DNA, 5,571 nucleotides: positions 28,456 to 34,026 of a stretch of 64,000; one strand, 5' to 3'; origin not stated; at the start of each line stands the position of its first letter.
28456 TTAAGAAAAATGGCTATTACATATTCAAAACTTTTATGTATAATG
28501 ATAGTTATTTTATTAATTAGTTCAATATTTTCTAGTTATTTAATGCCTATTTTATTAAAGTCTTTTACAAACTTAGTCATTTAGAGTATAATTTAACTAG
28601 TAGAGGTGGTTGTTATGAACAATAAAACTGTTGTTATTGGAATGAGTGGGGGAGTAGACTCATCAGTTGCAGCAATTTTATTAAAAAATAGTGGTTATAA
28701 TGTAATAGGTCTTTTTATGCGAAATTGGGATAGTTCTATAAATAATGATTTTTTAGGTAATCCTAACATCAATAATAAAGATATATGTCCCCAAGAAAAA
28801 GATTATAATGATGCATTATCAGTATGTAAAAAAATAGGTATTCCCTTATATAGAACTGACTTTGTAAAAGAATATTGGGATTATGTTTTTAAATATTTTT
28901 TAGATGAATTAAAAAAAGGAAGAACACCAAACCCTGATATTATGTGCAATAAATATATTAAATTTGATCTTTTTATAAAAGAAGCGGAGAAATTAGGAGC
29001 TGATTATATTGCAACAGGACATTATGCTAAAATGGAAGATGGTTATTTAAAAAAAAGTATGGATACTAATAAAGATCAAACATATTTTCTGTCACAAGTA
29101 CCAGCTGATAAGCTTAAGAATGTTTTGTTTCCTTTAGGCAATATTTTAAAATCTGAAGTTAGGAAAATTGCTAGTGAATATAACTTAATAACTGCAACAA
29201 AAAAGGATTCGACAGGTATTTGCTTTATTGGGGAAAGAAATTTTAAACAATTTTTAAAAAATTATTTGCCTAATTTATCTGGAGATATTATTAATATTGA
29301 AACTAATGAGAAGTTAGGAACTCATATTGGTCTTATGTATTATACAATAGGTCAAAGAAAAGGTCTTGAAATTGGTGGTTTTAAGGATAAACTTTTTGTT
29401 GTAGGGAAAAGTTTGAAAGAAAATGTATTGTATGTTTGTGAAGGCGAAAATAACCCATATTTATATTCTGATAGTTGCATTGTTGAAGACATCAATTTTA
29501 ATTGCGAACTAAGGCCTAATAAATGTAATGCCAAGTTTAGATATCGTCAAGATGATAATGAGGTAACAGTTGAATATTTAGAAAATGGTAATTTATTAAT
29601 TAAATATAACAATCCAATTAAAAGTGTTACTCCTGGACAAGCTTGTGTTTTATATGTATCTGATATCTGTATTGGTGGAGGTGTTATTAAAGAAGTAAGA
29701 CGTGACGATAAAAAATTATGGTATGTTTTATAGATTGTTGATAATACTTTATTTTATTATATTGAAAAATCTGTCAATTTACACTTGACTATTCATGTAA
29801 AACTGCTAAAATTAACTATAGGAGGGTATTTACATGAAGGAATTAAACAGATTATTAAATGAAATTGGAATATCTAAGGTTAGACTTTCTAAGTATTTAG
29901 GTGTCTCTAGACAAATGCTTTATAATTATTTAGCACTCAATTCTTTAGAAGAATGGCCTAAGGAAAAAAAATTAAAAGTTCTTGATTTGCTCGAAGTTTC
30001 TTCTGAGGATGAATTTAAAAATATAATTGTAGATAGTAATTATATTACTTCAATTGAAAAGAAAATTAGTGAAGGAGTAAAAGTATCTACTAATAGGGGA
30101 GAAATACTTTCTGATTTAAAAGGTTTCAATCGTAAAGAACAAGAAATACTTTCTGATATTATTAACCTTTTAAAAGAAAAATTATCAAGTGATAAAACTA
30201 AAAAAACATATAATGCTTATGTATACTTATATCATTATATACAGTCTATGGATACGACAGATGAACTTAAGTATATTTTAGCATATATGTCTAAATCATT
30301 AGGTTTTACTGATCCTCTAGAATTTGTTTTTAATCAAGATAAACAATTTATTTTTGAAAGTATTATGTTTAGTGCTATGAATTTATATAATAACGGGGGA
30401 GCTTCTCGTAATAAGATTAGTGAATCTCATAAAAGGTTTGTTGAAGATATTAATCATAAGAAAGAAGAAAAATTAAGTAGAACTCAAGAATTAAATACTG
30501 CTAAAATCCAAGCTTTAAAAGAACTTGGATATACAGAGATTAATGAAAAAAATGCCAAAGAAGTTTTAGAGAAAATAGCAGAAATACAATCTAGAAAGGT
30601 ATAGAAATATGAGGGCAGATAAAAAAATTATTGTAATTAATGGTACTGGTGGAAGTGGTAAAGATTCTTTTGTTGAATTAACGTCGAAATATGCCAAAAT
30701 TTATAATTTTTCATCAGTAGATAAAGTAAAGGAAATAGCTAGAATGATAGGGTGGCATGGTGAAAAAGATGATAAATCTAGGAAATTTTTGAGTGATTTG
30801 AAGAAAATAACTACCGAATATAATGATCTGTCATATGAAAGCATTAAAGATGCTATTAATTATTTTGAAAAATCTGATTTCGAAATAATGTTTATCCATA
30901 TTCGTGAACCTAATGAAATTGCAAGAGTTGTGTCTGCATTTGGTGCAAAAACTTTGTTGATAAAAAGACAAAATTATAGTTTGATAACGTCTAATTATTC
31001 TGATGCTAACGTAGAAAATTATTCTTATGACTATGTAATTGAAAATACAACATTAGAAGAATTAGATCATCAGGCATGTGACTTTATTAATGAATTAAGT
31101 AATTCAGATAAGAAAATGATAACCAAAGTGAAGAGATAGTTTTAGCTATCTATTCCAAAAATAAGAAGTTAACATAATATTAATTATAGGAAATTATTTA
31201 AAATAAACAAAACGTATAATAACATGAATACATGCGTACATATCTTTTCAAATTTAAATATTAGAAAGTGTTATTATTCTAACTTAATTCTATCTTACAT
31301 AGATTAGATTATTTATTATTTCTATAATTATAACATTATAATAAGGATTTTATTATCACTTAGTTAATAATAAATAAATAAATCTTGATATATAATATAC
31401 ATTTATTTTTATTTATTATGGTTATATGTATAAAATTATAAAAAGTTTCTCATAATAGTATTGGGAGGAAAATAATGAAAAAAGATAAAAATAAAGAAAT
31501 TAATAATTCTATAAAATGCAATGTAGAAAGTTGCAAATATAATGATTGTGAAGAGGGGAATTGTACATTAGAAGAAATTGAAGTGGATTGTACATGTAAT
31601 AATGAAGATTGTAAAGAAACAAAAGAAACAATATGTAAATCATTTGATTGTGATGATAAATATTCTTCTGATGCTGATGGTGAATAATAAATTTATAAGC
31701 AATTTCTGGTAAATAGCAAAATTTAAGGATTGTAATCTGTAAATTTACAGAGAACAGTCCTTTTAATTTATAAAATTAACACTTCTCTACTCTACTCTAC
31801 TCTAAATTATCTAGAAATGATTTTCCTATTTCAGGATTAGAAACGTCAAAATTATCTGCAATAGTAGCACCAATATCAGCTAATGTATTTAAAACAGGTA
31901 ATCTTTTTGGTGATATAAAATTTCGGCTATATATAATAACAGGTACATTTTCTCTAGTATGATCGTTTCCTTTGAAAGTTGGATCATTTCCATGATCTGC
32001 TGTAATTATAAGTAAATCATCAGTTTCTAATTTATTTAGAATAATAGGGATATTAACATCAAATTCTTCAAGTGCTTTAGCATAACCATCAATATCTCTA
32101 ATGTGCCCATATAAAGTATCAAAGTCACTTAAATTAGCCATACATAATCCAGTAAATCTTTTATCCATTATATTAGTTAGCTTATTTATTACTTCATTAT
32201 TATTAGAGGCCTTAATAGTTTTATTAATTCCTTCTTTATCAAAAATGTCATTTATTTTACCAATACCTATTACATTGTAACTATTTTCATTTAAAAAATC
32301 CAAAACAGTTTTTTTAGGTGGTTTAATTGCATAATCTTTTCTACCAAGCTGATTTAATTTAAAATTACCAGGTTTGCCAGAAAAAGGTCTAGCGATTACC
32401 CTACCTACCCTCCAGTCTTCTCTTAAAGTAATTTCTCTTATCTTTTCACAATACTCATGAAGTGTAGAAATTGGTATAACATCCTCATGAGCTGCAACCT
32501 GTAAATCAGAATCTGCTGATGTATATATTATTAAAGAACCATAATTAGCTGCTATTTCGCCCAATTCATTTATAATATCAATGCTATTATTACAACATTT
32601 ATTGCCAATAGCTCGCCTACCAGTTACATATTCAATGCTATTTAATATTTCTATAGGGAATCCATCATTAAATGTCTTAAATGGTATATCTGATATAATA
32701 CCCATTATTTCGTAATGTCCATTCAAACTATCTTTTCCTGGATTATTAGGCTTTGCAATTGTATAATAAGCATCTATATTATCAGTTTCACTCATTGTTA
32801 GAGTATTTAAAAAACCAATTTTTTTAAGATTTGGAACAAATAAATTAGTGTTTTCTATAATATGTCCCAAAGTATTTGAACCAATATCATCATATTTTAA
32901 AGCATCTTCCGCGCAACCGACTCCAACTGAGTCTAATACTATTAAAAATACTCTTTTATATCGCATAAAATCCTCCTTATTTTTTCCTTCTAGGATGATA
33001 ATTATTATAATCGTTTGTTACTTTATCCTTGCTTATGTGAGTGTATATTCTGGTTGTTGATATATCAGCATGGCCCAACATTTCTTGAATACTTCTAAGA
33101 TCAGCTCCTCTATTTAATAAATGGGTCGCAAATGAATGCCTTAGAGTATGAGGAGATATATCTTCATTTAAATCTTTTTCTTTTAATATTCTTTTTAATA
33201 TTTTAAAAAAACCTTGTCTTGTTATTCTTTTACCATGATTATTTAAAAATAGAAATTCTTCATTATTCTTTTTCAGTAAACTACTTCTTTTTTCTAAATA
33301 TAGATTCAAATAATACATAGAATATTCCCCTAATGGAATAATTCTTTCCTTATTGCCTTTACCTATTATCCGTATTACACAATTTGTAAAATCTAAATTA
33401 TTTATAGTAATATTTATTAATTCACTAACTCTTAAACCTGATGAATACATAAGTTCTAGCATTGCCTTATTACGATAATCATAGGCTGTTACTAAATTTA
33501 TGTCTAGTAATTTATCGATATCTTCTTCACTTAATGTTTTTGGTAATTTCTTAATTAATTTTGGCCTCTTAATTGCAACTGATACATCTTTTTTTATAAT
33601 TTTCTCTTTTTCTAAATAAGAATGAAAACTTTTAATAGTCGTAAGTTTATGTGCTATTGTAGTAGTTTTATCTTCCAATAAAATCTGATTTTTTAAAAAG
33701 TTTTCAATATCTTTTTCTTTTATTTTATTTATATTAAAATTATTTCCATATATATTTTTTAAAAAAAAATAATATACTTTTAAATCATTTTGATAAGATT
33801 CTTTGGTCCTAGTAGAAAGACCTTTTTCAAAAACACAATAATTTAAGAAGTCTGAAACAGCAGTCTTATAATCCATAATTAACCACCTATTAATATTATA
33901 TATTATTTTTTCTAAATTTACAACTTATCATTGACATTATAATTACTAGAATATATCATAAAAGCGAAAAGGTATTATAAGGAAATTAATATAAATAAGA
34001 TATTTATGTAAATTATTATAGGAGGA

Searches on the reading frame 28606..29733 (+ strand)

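Call 11: search_protein_families(library=pfam, proteins=[window:28606-29733:+], max_evalue=0.001)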
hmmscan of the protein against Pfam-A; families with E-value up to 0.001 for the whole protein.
window:28606-29733:+ (375 aa): 5 families
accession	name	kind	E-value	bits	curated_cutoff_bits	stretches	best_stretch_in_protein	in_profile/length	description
PF03054.22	tRNA_Me_trans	-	1.2e-77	260.6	20.6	1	8-209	2-201/202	tRNA methyl transferase HUP domain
PF20259.3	tRNA_Me_trans_M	-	1.7e-23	82.4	27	1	214-279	1-66/66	tRNA methyl transferase PRC-barrel domain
PF20258.4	tRNA_Me_trans_C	-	7.8e-18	65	20.6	1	289-361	2-77/77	Aminomethyltransferase beta-barrel domain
PF02540.23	NAD_synthase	-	1.6e-06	27.8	21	1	5-85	17-80/242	NAD synthase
PF06508.19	QueC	-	0.00025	21.1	22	0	9-36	2-29/210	Queuosine biosynthesis protein QueC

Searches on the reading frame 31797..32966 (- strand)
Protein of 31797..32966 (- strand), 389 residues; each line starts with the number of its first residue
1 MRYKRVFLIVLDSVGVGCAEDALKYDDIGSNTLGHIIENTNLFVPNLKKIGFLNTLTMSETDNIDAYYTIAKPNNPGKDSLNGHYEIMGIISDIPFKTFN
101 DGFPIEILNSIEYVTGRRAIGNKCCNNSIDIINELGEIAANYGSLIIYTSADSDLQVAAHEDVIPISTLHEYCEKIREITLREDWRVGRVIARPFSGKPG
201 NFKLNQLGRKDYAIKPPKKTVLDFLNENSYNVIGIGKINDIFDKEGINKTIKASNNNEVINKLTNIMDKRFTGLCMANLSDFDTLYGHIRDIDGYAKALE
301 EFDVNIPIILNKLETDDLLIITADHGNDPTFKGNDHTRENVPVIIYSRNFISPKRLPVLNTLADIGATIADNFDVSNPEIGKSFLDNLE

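Call 11: search_protein_families(library=pfam, proteins=[window:31797-32966:-], max_evalue=0.001)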
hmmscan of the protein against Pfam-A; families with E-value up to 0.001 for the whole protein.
window:31797-32966:- (389 aa): 1 family
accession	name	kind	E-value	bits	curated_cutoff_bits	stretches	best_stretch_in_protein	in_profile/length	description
PF01676.23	Metalloenzyme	-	7.9e-42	143.9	24.3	1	4-376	1-251/252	Metalloenzyme superfamily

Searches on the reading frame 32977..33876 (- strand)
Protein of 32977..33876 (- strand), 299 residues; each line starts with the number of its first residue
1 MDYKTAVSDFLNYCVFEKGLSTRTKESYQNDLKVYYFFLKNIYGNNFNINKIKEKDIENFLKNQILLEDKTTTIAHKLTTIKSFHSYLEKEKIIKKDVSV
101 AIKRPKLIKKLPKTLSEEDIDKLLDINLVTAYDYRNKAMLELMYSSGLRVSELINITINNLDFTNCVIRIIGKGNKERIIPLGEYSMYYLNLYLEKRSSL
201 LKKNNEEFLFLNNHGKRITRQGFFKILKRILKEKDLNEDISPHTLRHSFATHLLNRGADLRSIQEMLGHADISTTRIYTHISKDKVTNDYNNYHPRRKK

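Call 11: search_protein_families(library=pfam, proteins=[window:32977-33876:-], max_evalue=0.001)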
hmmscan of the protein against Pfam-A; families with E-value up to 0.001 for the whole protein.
window:32977-33876:- (299 aa): 2 families
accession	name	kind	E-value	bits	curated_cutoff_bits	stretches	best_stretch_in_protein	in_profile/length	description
PF00589.27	Phage_integrase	-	2.2e-54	184.3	27.1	1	114-283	2-170/172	Phage integrase family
PF02899.23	Phage_int_SAM_1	-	1.9e-12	47.7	22.3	1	8-92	2-83/83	Phage integrase, N-terminal SAM-like domain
